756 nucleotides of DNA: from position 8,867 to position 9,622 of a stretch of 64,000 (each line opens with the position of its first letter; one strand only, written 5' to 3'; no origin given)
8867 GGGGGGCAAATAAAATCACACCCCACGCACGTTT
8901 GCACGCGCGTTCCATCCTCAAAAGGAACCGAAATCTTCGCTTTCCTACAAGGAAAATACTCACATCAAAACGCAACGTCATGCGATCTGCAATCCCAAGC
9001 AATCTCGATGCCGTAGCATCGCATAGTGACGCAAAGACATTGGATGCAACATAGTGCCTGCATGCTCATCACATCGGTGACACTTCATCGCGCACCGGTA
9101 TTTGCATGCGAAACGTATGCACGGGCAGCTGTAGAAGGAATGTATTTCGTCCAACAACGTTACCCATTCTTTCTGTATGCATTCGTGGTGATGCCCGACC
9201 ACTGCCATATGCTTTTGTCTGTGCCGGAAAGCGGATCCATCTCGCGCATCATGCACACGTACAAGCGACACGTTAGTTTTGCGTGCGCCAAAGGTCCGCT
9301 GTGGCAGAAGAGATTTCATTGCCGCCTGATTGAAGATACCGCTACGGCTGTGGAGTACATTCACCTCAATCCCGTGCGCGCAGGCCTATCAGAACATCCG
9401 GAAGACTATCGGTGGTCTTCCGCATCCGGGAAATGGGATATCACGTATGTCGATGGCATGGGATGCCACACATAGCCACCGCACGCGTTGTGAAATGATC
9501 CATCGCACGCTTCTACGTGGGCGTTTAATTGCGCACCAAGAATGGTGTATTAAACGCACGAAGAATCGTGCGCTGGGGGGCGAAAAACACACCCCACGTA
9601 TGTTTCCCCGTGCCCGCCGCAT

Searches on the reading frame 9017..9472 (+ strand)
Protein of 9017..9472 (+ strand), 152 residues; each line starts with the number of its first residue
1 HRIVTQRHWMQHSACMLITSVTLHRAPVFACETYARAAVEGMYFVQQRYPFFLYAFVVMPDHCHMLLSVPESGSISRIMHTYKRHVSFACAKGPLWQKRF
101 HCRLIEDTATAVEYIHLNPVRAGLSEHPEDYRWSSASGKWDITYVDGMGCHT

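Call 52: search_protein_families(library=pfam, proteins=[window:9017-9472:+], max_evalue=0.01)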
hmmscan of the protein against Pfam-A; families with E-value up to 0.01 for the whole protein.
window:9017-9472:+ (152 aa): 1 family
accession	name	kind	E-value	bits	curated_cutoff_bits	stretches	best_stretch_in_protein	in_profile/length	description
PF01797.21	Y1_Tnp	-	6.2e-10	39.7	23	1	20-108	11-109/121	Transposase IS200 like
